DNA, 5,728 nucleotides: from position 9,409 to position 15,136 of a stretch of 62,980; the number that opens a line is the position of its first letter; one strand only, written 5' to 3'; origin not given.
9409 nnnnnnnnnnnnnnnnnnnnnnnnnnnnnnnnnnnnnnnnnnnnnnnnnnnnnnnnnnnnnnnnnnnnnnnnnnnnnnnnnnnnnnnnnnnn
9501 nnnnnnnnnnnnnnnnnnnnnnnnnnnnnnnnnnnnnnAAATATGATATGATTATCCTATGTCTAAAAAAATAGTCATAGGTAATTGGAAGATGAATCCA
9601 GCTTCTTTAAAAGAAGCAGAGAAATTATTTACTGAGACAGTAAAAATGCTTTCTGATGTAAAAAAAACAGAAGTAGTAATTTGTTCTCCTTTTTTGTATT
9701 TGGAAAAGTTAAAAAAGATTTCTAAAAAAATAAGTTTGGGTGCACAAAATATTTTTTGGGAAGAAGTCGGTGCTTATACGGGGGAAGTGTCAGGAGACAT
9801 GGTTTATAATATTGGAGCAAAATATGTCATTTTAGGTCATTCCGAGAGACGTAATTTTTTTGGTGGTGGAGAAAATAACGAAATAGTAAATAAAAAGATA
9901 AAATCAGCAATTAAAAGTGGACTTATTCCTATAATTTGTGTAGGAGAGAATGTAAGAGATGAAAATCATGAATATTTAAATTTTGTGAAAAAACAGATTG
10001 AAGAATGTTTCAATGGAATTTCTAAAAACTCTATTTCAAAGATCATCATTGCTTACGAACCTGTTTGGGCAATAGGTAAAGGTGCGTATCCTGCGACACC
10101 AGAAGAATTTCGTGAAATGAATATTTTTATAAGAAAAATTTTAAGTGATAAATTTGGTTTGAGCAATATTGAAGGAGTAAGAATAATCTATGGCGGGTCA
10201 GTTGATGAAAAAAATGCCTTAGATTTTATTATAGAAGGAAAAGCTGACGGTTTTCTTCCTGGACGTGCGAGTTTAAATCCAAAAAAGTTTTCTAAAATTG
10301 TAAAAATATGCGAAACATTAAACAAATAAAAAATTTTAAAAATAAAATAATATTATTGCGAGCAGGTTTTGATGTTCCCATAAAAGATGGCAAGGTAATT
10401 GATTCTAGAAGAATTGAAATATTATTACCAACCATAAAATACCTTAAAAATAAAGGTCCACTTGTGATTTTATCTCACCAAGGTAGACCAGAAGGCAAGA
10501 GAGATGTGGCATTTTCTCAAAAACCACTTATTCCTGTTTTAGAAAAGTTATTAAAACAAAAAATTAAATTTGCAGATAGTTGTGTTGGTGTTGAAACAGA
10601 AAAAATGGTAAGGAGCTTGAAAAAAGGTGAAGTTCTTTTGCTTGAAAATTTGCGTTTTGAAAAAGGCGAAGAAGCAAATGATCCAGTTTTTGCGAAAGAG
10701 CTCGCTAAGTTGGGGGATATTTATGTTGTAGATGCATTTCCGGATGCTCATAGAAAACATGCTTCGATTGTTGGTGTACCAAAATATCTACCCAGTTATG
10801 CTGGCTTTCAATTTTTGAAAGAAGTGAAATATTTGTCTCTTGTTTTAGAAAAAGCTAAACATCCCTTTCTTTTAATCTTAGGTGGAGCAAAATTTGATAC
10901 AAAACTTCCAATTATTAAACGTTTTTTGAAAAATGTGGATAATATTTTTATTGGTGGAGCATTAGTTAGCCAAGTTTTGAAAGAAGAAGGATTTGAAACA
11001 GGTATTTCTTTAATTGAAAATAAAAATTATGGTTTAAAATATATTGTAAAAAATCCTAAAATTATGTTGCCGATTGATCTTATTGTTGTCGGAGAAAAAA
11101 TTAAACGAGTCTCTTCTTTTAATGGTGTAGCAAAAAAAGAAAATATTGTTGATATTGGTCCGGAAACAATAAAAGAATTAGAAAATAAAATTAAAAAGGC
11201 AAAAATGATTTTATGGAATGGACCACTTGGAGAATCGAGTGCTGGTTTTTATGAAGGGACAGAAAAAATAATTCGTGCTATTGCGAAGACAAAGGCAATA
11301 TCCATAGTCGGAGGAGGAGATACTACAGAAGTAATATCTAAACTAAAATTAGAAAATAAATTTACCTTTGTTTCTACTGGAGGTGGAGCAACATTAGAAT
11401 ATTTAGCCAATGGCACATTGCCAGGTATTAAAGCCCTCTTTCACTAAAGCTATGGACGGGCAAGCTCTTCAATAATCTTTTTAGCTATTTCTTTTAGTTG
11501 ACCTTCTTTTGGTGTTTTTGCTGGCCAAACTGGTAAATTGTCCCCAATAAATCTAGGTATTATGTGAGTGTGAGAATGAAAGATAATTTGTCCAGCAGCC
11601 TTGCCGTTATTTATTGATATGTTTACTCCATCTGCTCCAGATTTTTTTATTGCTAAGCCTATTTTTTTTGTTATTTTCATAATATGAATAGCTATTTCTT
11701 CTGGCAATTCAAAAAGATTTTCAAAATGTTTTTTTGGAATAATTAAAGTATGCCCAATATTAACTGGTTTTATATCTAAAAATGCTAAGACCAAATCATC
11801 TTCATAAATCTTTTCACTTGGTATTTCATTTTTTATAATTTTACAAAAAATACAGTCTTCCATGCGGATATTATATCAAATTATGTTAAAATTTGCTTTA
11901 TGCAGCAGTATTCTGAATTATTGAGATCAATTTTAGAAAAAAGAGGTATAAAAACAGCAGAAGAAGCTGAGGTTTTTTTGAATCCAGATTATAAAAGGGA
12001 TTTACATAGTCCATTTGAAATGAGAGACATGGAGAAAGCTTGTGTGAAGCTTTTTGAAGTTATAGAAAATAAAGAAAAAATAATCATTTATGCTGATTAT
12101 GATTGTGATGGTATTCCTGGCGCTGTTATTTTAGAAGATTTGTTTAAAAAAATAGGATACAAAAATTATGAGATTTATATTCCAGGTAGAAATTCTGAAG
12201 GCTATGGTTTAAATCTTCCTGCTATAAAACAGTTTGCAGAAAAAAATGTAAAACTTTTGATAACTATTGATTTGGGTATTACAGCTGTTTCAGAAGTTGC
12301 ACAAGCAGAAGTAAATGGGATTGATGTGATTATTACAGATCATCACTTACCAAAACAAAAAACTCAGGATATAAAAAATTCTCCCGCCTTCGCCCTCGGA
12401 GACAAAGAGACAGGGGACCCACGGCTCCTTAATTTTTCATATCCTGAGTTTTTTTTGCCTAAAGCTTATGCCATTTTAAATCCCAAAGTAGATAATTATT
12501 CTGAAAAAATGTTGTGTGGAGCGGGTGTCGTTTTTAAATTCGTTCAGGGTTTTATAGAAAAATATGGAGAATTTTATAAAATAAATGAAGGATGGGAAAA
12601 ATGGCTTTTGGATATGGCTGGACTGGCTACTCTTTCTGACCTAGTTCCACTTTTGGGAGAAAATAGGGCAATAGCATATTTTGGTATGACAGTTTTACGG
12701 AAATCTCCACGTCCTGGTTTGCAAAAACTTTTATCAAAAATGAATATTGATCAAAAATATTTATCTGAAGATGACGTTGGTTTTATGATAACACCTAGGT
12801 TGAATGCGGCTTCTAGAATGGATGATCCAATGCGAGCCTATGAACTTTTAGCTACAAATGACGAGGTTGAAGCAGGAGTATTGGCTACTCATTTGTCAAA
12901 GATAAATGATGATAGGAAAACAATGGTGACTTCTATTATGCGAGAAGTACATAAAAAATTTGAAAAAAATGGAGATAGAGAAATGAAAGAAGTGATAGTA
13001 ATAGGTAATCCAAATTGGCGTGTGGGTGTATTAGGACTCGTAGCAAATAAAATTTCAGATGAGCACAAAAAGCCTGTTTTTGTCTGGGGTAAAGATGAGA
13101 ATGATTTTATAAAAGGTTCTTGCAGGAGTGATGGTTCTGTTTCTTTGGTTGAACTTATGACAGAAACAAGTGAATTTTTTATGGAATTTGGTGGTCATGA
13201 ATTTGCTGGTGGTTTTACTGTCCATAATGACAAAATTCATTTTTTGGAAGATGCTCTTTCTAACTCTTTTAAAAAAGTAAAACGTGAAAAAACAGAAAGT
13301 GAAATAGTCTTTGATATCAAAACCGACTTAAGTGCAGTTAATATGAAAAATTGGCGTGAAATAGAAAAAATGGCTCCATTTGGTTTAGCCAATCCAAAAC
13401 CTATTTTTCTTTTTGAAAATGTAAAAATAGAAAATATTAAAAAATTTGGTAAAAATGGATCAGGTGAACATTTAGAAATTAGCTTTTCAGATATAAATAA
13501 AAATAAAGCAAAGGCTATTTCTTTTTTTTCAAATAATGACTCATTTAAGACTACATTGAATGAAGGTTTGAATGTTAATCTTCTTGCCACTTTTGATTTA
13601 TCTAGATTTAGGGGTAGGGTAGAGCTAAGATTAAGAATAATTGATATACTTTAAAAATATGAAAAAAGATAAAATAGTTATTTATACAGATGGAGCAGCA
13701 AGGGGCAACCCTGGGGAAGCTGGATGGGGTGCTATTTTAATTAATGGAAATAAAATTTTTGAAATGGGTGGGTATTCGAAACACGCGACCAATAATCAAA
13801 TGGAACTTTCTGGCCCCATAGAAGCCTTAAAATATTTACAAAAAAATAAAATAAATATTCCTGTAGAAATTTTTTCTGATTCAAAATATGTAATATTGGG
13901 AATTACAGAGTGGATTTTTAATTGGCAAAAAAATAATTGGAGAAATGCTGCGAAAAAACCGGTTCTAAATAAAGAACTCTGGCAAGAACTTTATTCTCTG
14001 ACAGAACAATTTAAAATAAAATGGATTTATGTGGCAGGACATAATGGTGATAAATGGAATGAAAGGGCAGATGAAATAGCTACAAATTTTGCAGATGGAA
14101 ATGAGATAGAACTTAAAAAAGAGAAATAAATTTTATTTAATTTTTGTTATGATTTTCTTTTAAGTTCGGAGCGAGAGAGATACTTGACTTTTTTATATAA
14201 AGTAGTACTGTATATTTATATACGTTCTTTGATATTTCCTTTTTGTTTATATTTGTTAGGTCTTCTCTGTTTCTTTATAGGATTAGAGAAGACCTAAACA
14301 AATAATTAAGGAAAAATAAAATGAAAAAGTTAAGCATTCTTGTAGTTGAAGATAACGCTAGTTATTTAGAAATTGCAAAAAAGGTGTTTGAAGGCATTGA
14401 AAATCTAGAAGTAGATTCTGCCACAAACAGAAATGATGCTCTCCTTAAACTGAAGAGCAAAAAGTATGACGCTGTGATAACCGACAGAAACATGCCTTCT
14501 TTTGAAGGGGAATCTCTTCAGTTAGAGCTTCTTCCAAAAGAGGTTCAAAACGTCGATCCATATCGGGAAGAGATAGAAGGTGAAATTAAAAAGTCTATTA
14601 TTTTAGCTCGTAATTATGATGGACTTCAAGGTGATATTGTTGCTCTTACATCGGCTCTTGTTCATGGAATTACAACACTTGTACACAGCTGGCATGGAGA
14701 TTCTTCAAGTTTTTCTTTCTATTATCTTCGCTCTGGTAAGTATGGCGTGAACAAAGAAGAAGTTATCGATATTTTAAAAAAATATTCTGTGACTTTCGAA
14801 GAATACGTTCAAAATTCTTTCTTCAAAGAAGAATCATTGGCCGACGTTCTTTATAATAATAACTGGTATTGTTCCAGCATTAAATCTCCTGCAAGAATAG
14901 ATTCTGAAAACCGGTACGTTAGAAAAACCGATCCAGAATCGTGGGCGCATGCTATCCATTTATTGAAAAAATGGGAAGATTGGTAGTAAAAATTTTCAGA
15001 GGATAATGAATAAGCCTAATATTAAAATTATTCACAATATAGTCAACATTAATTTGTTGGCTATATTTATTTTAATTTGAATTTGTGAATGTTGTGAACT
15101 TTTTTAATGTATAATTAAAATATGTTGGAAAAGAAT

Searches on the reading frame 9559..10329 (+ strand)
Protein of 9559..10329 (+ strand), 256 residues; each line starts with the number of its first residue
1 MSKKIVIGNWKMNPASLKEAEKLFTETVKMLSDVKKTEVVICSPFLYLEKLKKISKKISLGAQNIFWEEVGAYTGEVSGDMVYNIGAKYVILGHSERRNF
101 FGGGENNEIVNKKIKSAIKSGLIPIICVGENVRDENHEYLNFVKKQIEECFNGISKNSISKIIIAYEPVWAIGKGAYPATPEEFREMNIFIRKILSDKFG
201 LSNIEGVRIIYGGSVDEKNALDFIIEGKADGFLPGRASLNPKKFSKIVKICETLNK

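Call 82: search_protein_families(library=pfam, proteins=[window:9559-10329:+], max_evalue=0.0001)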
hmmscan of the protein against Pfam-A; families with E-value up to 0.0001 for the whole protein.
window:9559-10329:+ (256 aa): 1 family
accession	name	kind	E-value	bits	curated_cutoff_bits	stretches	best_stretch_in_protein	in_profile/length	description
PF00121.24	TIM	-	5.9e-78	262.2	20.1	1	4-250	1-244/245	Triosephosphate isomerase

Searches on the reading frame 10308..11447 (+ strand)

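Call 82: search_protein_families(library=pfam, proteins=[window:10308-11447:+], max_evalue=0.0001)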
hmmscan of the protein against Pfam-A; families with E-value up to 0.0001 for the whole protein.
window:10308-11447:+ (379 aa): 1 family
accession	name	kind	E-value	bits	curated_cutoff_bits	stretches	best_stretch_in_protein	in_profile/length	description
PF00162.24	PGK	-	1.9e-117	393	27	1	7-367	4-377/379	Phosphoglycerate kinase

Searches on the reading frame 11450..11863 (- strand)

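Call 59: search_protein_families(library=pfam, proteins=[window:11450-11863:-], max_evalue=0.001)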
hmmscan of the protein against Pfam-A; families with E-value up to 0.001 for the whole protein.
window:11450-11863:- (137 aa): 2 families
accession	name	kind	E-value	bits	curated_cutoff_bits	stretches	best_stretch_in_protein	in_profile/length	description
PF01230.28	HIT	-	1.8e-29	102.7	21.5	1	12-105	2-96/98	HIT domain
PF11969.13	DcpS_C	-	1.4e-15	58.2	24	1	4-102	2-100/114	Scavenger mRNA decapping enzyme C-term binding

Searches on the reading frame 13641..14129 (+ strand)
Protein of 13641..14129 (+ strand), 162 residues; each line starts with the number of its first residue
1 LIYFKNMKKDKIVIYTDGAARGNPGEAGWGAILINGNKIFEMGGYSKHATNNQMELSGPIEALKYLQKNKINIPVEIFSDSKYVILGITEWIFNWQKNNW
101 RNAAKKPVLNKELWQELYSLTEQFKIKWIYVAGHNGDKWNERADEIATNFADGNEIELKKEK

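Call 82: search_protein_families(library=pfam, proteins=[window:13641-14129:+], max_evalue=0.0001)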
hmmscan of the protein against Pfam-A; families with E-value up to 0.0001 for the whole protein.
window:13641-14129:+ (162 aa): 1 family
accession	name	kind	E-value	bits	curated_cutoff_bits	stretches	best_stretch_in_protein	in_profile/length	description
PF00075.30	RNase_H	-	2.5e-40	138.4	25.8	1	11-149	3-138/141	RNase H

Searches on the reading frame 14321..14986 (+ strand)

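Call 78: search_protein_families(library=pfam, proteins=[window:14321-14986:+], max_evalue=0.0001)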
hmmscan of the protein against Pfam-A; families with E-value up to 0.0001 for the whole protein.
window:14321-14986:+ (221 aa): 1 family
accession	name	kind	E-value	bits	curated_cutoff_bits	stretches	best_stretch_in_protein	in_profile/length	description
PF00072.30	Response_reg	-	3.1e-10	40.6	30.2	1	6-67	1-61/111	Response regulator receiver domain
